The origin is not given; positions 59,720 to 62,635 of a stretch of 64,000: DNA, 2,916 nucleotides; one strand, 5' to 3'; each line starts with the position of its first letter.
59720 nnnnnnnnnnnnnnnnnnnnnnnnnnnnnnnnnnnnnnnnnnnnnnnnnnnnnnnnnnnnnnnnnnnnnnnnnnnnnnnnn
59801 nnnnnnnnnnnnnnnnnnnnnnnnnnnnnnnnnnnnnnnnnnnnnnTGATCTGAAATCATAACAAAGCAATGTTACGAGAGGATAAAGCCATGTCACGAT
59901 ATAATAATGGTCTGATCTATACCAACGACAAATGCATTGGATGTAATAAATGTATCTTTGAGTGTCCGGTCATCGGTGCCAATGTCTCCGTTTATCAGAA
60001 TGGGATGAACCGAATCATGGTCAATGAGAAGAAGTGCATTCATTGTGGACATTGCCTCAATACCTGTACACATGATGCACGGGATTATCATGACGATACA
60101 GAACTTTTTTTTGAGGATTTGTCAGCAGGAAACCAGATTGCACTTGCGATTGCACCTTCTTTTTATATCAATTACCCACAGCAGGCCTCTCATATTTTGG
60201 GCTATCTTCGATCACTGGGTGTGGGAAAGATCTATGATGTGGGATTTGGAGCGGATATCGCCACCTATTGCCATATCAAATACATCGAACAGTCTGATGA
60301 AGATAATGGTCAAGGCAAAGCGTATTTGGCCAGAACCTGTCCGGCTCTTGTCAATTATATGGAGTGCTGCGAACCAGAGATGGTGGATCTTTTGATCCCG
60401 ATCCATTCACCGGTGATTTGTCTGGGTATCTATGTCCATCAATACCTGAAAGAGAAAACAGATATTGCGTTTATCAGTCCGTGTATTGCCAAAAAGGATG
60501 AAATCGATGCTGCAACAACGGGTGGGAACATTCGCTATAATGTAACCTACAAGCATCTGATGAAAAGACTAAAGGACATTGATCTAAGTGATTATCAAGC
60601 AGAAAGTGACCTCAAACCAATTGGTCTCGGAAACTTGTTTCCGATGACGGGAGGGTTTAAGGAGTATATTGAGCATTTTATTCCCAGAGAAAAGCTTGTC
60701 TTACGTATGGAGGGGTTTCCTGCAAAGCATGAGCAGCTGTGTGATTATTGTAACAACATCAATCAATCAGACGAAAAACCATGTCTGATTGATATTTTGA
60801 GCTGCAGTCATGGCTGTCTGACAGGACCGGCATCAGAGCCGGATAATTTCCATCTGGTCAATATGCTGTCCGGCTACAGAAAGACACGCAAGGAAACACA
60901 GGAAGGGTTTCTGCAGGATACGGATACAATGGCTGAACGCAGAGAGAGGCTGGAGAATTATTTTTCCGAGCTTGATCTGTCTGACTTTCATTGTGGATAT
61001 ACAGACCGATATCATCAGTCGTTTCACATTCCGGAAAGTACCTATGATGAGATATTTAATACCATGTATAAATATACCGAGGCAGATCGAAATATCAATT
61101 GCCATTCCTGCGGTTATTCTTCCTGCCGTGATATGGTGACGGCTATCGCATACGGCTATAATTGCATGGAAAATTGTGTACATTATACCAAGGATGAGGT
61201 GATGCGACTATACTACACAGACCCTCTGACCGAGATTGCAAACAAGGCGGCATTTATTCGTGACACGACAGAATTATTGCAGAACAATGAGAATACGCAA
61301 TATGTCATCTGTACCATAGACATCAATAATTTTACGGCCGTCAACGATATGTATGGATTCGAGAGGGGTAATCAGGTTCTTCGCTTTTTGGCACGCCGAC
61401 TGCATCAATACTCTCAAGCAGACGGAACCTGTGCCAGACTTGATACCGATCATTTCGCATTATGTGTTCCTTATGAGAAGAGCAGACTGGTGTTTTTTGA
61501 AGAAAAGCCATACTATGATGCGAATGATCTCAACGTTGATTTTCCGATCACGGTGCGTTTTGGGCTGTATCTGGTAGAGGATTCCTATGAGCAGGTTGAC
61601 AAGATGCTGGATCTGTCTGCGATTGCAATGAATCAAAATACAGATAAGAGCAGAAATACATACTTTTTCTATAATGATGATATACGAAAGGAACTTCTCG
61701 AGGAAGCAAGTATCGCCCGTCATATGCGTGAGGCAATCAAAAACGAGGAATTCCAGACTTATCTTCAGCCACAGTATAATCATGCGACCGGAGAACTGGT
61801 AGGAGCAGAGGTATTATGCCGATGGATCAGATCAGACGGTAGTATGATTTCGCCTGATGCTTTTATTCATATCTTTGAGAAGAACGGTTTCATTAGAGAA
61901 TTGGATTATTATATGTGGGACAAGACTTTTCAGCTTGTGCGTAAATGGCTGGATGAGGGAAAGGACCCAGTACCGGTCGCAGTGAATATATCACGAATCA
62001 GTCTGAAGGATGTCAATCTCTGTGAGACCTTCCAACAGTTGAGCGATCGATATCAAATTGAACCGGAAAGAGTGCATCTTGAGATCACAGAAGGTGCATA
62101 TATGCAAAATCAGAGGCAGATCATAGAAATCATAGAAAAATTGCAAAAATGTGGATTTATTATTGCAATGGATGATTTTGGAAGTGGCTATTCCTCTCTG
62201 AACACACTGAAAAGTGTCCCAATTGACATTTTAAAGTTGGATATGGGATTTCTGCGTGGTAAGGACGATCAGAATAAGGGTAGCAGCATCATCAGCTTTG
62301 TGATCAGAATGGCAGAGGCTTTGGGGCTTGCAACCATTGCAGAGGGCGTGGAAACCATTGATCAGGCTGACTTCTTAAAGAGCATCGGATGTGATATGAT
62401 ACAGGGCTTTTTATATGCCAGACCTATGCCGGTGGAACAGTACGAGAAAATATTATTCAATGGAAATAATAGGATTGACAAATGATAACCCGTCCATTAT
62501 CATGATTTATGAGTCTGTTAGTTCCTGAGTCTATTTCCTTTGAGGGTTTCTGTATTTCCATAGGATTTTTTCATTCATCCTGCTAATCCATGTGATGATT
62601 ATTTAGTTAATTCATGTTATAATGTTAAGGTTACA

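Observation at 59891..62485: [FeFe]-hydrogenase-like sensory module fused to a GGDEF-EAL output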

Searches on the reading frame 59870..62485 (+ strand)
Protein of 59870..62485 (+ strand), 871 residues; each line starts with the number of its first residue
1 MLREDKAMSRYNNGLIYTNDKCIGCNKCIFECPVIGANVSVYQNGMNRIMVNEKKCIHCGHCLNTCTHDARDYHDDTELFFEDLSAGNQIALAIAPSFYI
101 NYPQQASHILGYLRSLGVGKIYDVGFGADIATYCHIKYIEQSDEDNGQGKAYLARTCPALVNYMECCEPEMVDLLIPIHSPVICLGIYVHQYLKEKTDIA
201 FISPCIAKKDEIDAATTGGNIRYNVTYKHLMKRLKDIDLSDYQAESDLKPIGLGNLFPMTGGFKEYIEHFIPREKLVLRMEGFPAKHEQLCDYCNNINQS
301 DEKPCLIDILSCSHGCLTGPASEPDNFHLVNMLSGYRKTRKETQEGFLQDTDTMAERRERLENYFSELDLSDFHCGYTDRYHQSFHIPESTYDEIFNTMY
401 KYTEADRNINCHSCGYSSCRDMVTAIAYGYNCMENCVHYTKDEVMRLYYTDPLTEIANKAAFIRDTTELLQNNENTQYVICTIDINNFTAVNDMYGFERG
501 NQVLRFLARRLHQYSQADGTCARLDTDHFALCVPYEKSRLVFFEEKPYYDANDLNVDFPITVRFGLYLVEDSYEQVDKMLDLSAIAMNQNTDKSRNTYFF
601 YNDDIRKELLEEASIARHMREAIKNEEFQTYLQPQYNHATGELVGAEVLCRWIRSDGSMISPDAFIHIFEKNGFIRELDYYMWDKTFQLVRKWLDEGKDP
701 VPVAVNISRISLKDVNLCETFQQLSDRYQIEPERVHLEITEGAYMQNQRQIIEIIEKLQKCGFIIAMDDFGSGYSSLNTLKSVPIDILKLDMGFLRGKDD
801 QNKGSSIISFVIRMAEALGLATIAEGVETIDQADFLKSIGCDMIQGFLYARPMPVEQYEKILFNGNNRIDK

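Call 3: search_protein_families(library=pfam, proteins=[window:59870-62485:+], max_evalue=0.01)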
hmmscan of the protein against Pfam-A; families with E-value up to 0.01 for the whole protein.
window:59870-62485:+ (871 aa): 11 families
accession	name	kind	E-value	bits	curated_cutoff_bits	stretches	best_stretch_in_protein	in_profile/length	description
PF00563.25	EAL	-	1.4e-67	228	31.3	1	618-852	3-236/236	EAL domain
PF02906.19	Fe_hyd_lg_C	-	4.1e-27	95.8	22.1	1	90-320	11-245/245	Iron only hydrogenase large subunit, C-terminal domain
PF00990.26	GGDEF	-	7.3e-19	68.5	23.8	1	449-596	2-160/161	Diguanylate cyclase, GGDEF domain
PF13237.11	Fer4_10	-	3.1e-08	33.8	25.5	1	16-66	3-52/53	4Fe-4S dicluster domain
PF14697.11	Fer4_21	-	3.6e-07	30.6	35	2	17-35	36-54/59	4Fe-4S dicluster domain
PF12838.12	Fer4_7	-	1.1e-06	29.4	27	1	21-70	1-52/52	4Fe-4S dicluster domain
PF13187.11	Fer4_9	-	2.3e-05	24.8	27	1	21-69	1-50/52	4Fe-4S dicluster domain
PF00037.32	Fer4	-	9.4e-05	22.5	21.1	2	19-34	5-20/24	4Fe-4S binding domain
PF12797.12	Fer4_2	-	9.5e-05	22.6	24.5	1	49-66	3-20/22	4Fe-4S binding domain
PF04060.18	FeS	-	0.0002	21.5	23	1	409-437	4-32/33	Putative Fe-S cluster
PF12837.12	Fer4_6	-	0.00051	20.3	25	2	19-36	6-22/24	4Fe-4S binding domain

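Call 4: search_protein_families(library=ncbifam, proteins=[window:59870-62485:+], max_evalue=0.01)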
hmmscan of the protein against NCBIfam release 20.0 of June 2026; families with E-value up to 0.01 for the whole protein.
window:59870-62485:+ (871 aa): 88 families (the best 25 are shown)
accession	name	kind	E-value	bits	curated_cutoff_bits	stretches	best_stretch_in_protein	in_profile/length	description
NF045675.1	PhdiestaseDibA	equivalog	2.3e-81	274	980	1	437-858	192-621/623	phosphodiesterase DibA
NF052458.1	PhdiestGepA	equivalog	3.5e-71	240.5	1200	1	426-858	403-837/840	phosphodiesterase GepA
NF007474.0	PRK10060.1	equivalog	1.1e-69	235.3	782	1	441-863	230-655/663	cyclic di-GMP phosphodiesterase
NF053781.1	cdiGMPphdstlr2612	equivalog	9.6e-66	222.3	1600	1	448-862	840-1265/1268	Tlr1612 family c-di-GMP phosphodiesterase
NF008467.0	PRK11359.1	equivalog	5.8e-64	216.4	857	1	441-857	369-787/800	oxygen-sensing cyclic-di-GMP phosphodiesterase DosP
NF008807.1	PRK11829.1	equivalog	2e-60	204.7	733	1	427-861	221-661/670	biofilm formation regulator HmsP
NF007298.0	PRK09776.1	equivalog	7.5e-46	156.5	1135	1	451-858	687-1102/1111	diguanylate cyclase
NF052596.1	RR_EAL_PvrR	equivalog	1.4e-45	155.7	580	1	615-864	143-391/398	response regulator cyclic di-GMP phosphodiesterase PvrR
NF007839.0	PRK10551.1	equivalog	1.7e-41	142.4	461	1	616-862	265-510/518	cyclic di-GMP phosphodiesterase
TIGR04105.1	FeFe_hydrog_B1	subfamily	8.3e-37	126.9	450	1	43-322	177-458/462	monomeric [FeFe] hydrogenase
NF045673.1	c-di-GMPRcptLapD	equivalog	2.9e-32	111.8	1020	1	448-854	236-646/647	cyclic di-GMP receptor LapD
NF052265.1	EAL_dom_RimA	equivalog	3.2e-28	98.6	430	1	732-853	113-234/248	S6 modification regulatory phosphodiesterase RimA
TIGR02512.1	FeFe_hydrog_A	subfamily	2e-26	92.8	405.95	1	19-265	6-287/375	[FeFe] hydrogenase, group A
NF051476.1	CDiGphdiTpdA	equivalog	4.3e-19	68.7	1000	1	628-850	360-568/570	cyclic di-GMP phosphodiesterase TpdA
NF040763.1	FeFe_hydrog_A6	exception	4e-18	65.1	765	1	9-263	134-423/571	NADH-dependent [FeFe] hydrogenase, group A6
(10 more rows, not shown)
